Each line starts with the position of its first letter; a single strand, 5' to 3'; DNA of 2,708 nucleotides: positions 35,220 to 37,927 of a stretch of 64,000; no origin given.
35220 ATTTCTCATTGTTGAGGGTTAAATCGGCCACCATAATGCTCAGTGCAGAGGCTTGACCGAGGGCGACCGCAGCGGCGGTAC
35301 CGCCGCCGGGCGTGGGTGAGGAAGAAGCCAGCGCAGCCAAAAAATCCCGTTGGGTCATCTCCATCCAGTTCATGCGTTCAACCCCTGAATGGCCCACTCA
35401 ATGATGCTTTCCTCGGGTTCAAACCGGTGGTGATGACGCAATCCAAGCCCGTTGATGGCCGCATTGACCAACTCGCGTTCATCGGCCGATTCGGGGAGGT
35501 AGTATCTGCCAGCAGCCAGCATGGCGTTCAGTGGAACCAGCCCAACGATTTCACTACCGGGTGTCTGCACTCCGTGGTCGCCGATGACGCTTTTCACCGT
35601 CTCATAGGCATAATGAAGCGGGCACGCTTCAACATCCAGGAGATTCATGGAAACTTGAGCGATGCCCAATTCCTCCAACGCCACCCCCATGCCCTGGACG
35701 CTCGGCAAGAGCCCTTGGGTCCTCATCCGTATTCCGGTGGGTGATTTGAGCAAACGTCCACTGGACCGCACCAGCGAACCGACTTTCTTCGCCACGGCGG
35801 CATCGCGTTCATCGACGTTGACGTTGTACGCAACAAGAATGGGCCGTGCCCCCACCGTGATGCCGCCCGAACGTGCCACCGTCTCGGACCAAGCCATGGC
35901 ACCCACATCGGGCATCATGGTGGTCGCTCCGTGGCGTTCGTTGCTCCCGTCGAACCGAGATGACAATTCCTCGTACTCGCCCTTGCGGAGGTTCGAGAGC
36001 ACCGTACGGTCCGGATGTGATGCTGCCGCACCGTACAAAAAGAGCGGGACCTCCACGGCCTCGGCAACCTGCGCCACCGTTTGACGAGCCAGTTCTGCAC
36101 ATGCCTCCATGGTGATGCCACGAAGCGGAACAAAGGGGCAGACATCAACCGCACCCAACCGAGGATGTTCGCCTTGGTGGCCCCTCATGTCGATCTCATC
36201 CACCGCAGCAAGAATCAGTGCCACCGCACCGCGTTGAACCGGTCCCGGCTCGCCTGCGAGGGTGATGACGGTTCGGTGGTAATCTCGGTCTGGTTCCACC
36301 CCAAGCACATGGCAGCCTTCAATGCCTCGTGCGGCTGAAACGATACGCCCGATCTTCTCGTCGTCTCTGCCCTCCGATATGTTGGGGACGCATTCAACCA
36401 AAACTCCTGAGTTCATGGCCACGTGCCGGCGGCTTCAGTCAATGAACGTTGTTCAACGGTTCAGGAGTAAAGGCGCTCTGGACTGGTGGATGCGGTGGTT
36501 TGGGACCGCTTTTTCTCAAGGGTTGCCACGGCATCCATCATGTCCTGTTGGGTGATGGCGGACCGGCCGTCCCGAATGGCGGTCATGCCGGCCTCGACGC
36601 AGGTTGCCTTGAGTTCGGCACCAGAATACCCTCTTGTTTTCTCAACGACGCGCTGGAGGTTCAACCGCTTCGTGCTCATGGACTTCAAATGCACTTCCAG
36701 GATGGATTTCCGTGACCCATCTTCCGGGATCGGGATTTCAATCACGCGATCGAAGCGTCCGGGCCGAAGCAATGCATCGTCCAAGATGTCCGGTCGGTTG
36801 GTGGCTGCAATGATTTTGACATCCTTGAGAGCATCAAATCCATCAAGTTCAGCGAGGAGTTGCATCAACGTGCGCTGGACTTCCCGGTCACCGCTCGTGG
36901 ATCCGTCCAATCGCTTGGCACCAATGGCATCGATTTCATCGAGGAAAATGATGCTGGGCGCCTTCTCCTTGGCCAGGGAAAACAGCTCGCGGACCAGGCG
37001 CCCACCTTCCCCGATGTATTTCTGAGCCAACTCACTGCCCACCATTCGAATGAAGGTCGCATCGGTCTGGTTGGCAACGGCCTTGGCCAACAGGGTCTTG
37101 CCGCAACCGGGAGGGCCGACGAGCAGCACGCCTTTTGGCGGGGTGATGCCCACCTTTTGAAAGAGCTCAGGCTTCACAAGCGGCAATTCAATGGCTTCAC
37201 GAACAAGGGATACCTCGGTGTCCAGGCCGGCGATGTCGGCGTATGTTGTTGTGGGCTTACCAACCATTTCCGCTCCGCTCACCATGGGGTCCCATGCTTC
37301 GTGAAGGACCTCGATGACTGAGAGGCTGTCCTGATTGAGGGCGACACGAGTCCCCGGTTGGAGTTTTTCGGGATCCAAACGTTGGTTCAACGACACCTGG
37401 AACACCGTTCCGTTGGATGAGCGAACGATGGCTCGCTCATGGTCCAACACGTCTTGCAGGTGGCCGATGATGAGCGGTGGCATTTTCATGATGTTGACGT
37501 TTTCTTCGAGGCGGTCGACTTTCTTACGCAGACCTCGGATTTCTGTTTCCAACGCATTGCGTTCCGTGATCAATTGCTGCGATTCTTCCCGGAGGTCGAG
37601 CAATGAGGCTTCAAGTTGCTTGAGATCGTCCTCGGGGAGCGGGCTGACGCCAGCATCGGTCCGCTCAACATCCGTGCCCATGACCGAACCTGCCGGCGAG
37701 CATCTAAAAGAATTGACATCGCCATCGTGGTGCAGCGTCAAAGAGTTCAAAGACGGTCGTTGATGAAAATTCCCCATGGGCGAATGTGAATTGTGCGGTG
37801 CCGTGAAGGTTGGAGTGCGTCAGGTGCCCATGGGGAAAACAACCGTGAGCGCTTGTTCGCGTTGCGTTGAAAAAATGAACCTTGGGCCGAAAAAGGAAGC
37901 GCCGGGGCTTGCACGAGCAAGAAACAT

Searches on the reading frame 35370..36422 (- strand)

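Call 11: search_protein_families(library=pfam, proteins=[window:35370-36422:-], max_evalue=0.001)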
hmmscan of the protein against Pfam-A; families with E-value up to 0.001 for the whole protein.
window:35370-36422:- (350 aa): 2 families
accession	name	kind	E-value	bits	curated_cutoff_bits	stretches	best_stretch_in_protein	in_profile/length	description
PF07837.17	FTCD_N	-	3.7e-59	199.8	27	1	8-193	1-176/176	Formiminotransferase domain, N-terminal subdomain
PF02971.19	FTCD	-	1.3e-38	132.6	24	1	195-342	1-144/145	Formiminotransferase domain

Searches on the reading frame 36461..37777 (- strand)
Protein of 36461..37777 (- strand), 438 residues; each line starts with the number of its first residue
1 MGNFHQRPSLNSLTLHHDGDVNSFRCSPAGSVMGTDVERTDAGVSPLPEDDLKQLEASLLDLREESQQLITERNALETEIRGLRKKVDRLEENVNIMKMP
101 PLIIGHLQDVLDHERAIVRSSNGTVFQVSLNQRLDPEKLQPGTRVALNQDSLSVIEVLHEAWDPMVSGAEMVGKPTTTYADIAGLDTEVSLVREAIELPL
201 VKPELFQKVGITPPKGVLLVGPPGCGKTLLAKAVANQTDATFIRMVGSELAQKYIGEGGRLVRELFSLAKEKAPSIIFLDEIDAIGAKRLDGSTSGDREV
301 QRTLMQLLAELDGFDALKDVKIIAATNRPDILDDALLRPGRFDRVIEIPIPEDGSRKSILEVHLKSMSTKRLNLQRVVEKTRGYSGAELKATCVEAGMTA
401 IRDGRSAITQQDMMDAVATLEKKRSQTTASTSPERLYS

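Call 11: search_protein_families(library=pfam, proteins=[window:36461-37777:-], max_evalue=0.001)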
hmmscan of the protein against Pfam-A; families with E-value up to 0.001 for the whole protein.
window:36461-37777:- (438 aa): 12 families
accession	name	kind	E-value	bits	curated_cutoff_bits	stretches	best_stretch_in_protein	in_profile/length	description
PF00004.35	AAA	-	1.3e-44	152.3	21.2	1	217-349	1-130/131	ATPase family associated with various cellular activities (AAA)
PF17862.7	AAA_lid_3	-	1.8e-14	53.4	27.2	1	372-414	2-44/45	AAA+ lid domain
PF16450.11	Prot_ATP_ID_OB_C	-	6.1e-13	48.8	23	1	104-158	1-55/56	Proteasomal ATPase OB C-terminal domain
PF07728.20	AAA_5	-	1.1e-07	32.4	22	1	216-330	1-125/139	AAA domain (dynein-related subfamily)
PF07724.20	AAA_2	-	4e-07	30.6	27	1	217-308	6-99/166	AAA domain (Cdc48 subfamily)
PF13191.12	AAA_16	-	1.2e-05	26.3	32.6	0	205-240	15-50/167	AAA ATPase domain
PF13401.12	AAA_22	-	3.1e-05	24.7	27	0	217-275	8-64/130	AAA domain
PF05496.18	RuvB_N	-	5.9e-05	23.3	27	1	216-285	35-96/159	Holliday junction DNA helicase RuvB P-loop domain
PF20720.3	nSTAND3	-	6.6e-05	23.1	27.2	1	217-365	20-154/155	Novel STAND NTPase 3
PF23902.1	AAA_lid_PRS2_C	-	7.3e-05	23.3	34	1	354-417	2-67/73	PRS2 AAA+ lid C-terminal domain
PF13173.12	AAA_14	-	0.00037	21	27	0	217-285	5-74/129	AAA domain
PF17758.7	Prot_ATP_ID_OB_N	-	0.0004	20.5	23.4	1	120-158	18-55/62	Proteasomal ATPase OB N-terminal domain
